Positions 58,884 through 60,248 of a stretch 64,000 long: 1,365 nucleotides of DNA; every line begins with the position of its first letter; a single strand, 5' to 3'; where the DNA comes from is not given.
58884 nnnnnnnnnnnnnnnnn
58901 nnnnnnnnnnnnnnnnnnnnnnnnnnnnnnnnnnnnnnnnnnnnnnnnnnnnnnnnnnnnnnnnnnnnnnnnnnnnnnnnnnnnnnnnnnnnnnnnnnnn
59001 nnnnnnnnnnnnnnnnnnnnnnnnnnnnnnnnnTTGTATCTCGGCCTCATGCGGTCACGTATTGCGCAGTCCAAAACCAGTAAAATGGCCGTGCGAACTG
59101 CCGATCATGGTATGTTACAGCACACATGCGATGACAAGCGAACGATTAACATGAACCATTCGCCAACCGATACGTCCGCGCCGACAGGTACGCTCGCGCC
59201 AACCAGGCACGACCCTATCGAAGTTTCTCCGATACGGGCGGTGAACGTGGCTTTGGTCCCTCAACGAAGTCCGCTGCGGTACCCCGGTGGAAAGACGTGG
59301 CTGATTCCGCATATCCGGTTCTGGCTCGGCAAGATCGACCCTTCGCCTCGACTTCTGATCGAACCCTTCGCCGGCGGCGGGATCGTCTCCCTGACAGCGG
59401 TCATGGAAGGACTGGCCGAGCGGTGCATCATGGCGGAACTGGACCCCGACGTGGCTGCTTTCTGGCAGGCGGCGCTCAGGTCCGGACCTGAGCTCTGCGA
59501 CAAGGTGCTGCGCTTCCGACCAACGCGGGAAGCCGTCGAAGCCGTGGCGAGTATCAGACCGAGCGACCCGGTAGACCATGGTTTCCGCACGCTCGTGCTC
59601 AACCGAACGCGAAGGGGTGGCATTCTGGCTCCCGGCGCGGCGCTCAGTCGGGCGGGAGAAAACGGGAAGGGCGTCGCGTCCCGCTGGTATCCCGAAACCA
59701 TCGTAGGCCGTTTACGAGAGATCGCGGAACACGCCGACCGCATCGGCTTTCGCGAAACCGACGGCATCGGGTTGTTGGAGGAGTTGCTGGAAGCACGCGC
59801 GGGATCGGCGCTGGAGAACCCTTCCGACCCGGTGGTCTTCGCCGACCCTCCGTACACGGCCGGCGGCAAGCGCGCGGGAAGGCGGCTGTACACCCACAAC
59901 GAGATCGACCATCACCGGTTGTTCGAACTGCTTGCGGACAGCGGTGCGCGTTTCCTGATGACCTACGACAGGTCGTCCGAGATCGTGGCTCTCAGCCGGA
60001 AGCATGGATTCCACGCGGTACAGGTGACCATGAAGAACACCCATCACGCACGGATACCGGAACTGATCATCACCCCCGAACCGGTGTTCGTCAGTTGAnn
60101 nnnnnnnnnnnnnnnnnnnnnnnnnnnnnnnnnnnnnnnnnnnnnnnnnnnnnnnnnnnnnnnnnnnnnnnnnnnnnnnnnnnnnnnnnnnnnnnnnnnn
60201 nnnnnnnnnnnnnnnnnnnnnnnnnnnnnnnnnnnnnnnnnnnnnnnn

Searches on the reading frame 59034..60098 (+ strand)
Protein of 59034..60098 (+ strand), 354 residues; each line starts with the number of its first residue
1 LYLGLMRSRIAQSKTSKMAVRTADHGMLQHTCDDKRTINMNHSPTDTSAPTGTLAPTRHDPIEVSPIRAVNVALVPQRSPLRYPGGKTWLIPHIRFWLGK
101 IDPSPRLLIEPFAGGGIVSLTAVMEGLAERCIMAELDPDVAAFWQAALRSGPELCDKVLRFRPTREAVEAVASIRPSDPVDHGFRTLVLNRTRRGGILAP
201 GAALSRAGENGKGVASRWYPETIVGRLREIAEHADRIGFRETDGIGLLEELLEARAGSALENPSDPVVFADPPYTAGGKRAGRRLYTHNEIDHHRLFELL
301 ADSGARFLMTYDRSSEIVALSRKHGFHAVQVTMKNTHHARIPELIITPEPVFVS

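Call 16: search_protein_families(library=pfam, proteins=[window:59034-60098:+], max_evalue=0.0001)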
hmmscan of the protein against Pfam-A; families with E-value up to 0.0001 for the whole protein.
window:59034-60098:+ (354 aa): 1 family
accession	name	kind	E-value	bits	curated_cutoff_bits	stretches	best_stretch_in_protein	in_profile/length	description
PF02086.21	MethyltransfD12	-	1.2e-10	42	22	1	83-152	1-66/253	D12 class N6 adenine-specific DNA methyltransferase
